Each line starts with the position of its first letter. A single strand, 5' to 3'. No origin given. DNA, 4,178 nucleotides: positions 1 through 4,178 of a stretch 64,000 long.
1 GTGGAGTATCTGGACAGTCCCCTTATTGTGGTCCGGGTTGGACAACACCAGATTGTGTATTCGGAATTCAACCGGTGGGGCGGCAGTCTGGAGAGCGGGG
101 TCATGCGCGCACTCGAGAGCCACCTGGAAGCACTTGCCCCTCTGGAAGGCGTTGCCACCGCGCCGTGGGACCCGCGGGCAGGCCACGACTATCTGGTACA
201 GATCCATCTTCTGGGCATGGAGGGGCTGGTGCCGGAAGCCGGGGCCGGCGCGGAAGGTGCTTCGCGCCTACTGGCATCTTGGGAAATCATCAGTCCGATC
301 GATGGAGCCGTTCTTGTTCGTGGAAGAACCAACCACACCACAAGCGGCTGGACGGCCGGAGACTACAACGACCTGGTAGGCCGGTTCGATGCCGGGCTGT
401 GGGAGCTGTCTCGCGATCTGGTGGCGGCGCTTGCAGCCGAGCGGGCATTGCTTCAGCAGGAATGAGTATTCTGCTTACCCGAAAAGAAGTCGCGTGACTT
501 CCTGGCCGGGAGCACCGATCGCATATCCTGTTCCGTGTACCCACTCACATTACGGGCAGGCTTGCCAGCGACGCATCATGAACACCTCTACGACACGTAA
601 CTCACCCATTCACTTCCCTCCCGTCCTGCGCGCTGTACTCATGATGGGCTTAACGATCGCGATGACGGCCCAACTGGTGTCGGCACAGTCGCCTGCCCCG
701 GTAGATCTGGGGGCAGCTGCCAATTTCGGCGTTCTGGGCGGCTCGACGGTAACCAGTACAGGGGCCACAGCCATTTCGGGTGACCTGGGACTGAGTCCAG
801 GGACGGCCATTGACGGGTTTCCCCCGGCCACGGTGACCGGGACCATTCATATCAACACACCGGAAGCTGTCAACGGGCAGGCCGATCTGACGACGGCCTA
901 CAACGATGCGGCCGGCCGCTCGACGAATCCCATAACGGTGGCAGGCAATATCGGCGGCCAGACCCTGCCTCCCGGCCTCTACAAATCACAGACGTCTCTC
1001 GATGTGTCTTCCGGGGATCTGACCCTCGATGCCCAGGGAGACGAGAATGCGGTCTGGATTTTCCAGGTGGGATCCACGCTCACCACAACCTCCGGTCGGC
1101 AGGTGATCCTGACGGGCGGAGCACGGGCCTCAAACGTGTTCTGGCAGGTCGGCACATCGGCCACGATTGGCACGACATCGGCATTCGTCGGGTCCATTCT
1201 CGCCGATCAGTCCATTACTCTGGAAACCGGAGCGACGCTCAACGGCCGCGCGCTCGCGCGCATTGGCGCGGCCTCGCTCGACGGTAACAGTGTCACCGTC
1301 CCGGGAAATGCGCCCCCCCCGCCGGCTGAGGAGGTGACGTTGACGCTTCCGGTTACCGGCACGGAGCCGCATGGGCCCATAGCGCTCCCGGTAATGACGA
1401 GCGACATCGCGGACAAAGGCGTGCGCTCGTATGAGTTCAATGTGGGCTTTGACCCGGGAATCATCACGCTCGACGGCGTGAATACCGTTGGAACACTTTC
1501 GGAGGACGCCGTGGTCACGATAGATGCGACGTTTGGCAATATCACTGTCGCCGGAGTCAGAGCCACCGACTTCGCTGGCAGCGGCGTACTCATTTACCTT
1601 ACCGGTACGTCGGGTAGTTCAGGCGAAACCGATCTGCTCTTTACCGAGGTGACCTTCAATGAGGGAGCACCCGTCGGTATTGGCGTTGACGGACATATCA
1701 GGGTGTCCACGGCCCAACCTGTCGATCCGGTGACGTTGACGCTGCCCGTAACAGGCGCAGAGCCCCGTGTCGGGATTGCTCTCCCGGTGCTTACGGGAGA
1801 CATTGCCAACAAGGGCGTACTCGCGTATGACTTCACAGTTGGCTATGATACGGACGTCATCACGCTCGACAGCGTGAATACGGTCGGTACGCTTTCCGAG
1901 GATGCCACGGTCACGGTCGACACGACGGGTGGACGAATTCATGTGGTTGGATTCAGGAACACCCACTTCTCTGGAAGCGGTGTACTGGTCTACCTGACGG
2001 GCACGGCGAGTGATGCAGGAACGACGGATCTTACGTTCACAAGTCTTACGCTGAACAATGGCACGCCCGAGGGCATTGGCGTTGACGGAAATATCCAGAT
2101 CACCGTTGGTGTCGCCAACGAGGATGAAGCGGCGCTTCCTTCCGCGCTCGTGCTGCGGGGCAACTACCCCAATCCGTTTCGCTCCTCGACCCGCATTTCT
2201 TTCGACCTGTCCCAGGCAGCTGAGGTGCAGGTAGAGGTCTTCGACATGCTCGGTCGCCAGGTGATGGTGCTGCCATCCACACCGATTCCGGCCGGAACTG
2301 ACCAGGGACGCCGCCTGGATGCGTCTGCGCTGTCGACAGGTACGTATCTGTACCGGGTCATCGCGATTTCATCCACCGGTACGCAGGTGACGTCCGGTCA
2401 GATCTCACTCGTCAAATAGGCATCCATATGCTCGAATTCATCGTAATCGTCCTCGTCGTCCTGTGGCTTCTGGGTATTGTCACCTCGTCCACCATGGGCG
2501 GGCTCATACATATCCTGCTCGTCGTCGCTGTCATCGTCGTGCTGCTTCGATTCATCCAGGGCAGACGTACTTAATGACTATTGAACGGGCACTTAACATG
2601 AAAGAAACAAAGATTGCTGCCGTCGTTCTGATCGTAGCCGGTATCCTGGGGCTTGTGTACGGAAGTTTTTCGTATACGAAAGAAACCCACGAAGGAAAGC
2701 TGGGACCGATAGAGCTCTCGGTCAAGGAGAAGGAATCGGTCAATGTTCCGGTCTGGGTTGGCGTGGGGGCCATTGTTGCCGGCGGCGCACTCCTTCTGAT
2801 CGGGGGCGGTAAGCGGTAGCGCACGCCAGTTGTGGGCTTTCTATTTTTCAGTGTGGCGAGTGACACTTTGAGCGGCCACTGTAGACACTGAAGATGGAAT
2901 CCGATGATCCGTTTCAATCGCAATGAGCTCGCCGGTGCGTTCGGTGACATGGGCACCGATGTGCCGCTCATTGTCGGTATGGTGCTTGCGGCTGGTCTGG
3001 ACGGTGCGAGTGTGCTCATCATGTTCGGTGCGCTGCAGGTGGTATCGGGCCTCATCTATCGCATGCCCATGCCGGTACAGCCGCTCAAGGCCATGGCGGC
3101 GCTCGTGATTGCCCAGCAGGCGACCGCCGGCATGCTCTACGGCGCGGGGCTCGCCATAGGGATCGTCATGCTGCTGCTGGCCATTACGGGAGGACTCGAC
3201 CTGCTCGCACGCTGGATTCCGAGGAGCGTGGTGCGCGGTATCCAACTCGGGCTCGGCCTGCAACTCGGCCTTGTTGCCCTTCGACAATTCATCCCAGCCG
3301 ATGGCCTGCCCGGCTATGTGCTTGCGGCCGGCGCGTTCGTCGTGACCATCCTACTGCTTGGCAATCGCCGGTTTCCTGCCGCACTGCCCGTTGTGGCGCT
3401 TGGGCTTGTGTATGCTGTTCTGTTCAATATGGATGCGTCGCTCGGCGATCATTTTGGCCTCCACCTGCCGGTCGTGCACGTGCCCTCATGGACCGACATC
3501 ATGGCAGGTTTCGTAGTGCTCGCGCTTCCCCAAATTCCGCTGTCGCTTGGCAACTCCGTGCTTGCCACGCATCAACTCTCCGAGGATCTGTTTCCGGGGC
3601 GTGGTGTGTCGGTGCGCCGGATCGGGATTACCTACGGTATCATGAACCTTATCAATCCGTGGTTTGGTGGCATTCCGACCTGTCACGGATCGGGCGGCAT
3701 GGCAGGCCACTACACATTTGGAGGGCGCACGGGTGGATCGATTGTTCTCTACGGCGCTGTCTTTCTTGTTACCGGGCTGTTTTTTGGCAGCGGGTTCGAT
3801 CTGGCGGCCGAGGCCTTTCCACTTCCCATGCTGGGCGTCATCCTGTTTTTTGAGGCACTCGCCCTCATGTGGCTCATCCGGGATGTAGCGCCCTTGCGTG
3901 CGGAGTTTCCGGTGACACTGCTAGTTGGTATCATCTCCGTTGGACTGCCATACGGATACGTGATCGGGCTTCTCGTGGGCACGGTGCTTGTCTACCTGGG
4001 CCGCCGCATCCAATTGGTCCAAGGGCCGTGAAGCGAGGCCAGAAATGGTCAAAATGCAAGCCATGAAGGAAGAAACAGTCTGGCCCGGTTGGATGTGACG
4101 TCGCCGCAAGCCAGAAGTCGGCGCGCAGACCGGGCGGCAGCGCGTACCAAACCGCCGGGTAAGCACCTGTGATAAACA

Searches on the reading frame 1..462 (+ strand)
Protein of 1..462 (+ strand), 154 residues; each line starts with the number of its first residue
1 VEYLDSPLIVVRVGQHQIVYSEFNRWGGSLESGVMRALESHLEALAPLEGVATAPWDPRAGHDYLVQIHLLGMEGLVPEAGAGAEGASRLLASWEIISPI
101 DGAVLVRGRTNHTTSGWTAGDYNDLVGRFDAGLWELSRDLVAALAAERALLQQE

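Call 80: search_protein_families(library=pfam, proteins=[window:1-462:+], max_evalue=0.01)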
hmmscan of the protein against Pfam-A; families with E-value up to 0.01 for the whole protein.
window:1-462:+ (154 aa): 1 family
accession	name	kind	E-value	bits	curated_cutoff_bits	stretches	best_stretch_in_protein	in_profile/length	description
PF03886.18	ABC_trans_aux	-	1.1e-18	67.8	26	1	2-140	30-160/161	ABC-type transport auxiliary lipoprotein component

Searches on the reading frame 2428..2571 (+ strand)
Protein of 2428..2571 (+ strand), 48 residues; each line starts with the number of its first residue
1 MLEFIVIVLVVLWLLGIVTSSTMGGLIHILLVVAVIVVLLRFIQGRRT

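Call 80: search_protein_families(library=pfam, proteins=[window:2428-2571:+], max_evalue=0.01)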
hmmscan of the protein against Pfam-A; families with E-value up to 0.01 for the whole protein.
window:2428-2571:+ (48 aa): 1 family
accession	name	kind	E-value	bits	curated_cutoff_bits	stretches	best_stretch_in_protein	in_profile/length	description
PF18919.5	DUF5670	-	8.3e-15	55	23.5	1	1-44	1-43/43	Family of unknown function (DUF5670)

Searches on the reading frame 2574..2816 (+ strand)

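Call 80: search_protein_families(library=pfam, proteins=[window:2574-2816:+], max_evalue=0.01)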
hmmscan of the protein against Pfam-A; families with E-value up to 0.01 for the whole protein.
window:2574-2816:+ (81 aa): 1 family
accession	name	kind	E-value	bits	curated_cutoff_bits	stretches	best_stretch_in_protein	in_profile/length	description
PF02656.20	DUF202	-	0.00042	21.1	23.4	0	12-37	40-65/68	Domain of unknown function (DUF202)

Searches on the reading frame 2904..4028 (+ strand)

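Call 80: search_protein_families(library=pfam, proteins=[window:2904-4028:+], max_evalue=0.01)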
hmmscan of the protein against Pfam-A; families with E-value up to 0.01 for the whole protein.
window:2904-4028:+ (375 aa): 1 family
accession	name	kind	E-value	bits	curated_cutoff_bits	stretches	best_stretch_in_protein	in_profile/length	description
PF16983.11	MFS_MOT1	-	4.3e-55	185.2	30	2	203-321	2-111/111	Molybdate transporter of MFS superfamily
